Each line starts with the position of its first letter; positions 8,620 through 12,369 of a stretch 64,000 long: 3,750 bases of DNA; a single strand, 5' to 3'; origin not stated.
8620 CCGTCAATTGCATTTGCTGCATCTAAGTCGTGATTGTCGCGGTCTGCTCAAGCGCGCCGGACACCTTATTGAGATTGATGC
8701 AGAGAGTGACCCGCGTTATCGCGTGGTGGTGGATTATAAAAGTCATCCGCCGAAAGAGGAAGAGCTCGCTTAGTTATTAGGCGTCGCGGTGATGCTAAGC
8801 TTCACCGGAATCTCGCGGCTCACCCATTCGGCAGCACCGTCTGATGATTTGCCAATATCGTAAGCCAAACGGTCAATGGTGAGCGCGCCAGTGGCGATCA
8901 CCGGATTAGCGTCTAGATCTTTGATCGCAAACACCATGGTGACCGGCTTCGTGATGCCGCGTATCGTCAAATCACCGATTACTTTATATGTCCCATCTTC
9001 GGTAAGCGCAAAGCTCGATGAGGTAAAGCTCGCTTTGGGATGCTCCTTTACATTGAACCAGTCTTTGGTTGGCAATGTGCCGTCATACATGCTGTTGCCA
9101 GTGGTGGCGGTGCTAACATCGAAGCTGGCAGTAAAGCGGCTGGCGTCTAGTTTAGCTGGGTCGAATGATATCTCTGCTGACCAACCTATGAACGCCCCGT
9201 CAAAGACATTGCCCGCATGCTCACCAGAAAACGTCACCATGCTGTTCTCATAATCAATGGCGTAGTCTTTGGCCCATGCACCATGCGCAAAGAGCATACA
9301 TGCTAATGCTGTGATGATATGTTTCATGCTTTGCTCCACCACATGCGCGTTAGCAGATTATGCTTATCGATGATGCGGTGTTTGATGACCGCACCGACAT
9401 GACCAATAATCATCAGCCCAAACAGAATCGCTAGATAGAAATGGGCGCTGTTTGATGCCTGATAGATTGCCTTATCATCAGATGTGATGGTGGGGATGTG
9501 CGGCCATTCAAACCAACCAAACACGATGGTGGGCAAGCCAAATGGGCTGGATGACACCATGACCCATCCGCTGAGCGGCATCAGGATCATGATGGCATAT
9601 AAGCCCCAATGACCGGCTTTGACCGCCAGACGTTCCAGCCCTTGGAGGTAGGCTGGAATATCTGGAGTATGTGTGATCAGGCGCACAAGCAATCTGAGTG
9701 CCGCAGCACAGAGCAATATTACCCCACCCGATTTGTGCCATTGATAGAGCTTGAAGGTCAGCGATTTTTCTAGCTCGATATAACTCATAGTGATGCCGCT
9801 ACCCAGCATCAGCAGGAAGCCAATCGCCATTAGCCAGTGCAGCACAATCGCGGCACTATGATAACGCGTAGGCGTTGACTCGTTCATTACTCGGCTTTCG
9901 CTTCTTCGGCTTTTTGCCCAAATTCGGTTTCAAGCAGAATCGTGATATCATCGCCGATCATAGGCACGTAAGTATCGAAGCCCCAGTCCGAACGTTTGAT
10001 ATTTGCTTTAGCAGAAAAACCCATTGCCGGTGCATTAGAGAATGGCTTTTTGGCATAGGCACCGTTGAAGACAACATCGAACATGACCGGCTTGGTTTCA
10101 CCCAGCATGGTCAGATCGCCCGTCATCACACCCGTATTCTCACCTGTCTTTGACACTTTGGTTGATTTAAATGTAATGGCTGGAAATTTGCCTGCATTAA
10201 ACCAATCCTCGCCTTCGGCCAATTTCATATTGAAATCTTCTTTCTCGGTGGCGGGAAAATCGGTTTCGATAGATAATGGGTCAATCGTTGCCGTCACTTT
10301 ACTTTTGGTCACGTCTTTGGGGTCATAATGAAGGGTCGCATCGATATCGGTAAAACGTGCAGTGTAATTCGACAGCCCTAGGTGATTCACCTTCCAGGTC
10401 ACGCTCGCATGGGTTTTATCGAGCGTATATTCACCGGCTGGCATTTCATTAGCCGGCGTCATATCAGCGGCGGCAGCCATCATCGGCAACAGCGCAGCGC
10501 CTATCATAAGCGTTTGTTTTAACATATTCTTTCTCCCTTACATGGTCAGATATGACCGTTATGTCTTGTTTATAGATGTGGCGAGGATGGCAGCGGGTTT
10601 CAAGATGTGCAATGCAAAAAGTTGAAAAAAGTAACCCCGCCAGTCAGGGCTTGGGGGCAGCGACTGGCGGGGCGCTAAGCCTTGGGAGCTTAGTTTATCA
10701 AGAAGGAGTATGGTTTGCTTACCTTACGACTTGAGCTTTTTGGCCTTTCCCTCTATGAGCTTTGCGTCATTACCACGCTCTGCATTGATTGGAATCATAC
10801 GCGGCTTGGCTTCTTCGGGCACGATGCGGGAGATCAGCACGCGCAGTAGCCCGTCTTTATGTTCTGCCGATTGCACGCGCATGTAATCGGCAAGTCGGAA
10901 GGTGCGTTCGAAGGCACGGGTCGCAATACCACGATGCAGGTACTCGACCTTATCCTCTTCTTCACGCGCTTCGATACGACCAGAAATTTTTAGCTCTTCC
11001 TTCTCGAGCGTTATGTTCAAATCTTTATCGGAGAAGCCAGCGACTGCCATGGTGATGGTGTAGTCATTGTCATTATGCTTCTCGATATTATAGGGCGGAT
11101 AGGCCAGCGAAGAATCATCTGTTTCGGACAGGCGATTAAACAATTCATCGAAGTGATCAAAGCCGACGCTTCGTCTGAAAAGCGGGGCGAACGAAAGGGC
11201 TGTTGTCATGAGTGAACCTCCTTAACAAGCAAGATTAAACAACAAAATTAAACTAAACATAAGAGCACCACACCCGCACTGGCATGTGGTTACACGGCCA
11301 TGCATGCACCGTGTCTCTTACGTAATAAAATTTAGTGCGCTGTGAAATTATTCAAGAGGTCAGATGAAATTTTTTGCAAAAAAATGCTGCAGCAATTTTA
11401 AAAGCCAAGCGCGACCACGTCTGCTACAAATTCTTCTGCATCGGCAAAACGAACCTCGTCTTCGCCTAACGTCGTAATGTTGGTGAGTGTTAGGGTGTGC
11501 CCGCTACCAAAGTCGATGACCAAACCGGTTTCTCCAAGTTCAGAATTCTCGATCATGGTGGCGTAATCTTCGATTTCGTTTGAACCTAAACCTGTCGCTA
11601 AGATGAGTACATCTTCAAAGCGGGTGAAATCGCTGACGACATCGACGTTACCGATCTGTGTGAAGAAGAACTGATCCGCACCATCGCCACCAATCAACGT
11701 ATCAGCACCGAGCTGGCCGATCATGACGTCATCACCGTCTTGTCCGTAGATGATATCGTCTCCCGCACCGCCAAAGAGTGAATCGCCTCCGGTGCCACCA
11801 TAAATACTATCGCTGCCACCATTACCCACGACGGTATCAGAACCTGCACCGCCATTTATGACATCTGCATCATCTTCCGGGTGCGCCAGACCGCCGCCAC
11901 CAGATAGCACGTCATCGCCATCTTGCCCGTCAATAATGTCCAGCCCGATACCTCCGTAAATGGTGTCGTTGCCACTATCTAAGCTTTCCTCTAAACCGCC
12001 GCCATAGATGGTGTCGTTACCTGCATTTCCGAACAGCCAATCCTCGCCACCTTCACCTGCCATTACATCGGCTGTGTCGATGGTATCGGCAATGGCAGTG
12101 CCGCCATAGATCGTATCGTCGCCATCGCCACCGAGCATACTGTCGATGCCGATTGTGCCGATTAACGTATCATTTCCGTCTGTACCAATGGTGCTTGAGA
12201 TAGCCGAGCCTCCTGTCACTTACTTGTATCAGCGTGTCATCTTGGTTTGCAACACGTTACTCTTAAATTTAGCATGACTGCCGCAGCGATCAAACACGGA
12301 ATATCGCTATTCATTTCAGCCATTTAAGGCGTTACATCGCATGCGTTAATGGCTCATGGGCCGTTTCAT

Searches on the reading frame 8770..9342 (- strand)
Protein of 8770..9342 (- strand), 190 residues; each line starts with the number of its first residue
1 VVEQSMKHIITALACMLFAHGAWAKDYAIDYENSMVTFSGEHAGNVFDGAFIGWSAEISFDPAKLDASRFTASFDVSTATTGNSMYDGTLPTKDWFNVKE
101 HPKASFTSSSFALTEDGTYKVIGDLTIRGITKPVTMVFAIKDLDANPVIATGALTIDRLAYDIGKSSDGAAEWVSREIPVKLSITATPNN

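Call 86: search_protein_families(library=pfam, proteins=[window:8770-9342:-], max_evalue=0.00001)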
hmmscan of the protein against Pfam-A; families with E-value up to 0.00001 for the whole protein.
window:8770-9342:- (190 aa): 1 family
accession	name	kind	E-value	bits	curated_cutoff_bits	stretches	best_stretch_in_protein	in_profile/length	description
PF04264.18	YceI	-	1.2e-31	110.6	23.7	1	27-186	1-150/150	YceI-like domain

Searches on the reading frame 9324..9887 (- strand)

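Call 86: search_protein_families(library=pfam, proteins=[window:9324-9887:-], max_evalue=0.00001)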
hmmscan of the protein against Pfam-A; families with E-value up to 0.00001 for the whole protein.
window:9324-9887:- (187 aa): 1 family
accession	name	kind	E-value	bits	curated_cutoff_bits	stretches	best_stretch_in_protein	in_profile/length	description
PF01292.26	Ni_hydr_CYTB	-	8e-29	101.1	30.1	1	8-183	1-177/179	Prokaryotic cytochrome b561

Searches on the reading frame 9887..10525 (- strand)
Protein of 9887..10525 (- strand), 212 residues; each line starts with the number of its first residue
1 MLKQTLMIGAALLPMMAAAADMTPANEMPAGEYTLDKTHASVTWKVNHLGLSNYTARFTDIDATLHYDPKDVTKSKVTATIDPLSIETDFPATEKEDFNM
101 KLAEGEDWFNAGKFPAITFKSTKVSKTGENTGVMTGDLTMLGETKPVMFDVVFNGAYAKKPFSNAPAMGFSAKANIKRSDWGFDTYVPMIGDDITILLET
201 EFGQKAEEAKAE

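Call 86: search_protein_families(library=pfam, proteins=[window:9887-10525:-], max_evalue=0.00001)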
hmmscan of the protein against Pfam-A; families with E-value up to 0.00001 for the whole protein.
window:9887-10525:- (212 aa): 1 family
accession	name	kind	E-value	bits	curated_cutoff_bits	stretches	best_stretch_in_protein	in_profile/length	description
PF04264.18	YceI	-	1.9e-39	135.9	23.7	1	33-202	1-150/150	YceI-like domain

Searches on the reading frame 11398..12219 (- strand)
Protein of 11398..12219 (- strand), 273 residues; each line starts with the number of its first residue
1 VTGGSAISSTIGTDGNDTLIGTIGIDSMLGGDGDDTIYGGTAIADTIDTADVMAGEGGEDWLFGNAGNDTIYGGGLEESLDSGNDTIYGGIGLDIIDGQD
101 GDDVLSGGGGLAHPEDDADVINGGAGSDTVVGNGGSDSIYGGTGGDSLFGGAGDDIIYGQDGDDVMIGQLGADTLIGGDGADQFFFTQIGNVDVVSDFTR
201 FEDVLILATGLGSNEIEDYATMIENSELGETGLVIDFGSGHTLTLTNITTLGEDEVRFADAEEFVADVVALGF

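Call 86: search_protein_families(library=pfam, proteins=[window:11398-12219:-], max_evalue=0.00001)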
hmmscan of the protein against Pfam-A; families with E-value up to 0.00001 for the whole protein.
window:11398-12219:- (273 aa): 1 family
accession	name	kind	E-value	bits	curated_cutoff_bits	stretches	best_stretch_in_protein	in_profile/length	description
PF00353.25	HemolysinCabind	-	1.8e-31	108.1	23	3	140-175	1-36/36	RTX calcium-binding nonapeptide repeat (4 copies)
